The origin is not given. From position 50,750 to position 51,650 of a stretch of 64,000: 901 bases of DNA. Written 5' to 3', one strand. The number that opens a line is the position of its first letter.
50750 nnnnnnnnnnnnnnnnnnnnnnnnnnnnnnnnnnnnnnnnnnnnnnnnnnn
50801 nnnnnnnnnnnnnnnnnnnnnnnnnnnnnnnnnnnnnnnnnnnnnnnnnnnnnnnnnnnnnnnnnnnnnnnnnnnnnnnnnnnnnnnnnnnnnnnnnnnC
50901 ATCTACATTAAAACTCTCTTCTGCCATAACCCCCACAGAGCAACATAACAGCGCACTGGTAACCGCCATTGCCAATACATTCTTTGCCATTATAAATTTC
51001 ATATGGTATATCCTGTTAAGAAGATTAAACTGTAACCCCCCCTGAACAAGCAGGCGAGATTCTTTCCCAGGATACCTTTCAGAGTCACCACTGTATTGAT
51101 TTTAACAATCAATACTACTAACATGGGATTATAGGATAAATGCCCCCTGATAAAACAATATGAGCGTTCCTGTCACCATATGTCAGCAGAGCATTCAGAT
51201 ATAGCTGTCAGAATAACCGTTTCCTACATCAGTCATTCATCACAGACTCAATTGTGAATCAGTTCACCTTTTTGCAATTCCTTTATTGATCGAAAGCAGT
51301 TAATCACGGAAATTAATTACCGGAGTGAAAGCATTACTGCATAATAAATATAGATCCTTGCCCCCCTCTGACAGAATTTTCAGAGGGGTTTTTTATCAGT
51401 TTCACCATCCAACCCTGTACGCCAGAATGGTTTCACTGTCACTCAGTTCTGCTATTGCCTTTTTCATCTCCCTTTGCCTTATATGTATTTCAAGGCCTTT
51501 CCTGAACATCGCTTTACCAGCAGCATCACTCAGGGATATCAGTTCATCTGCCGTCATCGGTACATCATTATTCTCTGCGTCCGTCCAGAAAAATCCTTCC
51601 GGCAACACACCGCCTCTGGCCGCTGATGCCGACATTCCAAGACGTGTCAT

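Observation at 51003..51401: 400-bp untranslated gap with a plus-strand terminator between minus-strand genes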

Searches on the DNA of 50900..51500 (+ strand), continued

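Call 16: get_annotated_region(hit=H41, flank=5000)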
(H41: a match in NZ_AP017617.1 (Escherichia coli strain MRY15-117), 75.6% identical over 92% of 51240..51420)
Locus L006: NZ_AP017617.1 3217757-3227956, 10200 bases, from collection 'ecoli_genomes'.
description: Escherichia coli strain MRY15-117 chromosome, complete genome
organism: Escherichia coli strain MRY15-117 (NCBI taxid 562)
replicon: chromosome; assembly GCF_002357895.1
host: Bos taurus; source: -; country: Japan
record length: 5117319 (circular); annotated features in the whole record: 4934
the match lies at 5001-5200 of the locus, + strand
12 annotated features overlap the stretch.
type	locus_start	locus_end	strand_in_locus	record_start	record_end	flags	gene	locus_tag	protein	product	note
CDS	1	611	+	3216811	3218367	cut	-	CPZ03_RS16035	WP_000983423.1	maltose/glucose-specific PTS transporter subunit IIC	-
CDS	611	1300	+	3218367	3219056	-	-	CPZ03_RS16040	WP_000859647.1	N-acetylmannosamine-6-phosphate 2-epimerase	-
CDS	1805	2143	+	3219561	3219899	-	-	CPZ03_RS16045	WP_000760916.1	c-type lysozyme inhibitor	-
CDS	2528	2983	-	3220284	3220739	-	-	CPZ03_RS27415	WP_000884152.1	sigma factor-like helix-turn-helix DNA-binding protein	-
CDS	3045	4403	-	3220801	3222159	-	-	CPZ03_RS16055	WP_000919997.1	YadA-like family protein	-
CDS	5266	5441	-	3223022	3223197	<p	-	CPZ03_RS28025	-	transposase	frameshifted; incomplete; partial in the middle of a contig; missing C-terminus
CDS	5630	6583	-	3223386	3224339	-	-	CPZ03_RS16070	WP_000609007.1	transketolase family protein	-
CDS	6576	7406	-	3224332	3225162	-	-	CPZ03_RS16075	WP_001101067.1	transketolase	-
CDS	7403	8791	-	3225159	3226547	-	-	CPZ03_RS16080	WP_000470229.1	PTS ascorbate transporter subunit IIC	-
CDS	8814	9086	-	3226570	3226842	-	-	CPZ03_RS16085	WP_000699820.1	PTS sugar transporter subunit IIB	-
CDS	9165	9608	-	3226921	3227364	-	-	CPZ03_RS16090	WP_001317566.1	PTS sugar transporter subunit IIA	-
CDS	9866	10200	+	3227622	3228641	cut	-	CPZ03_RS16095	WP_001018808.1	LacI family DNA-binding transcriptional regulator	-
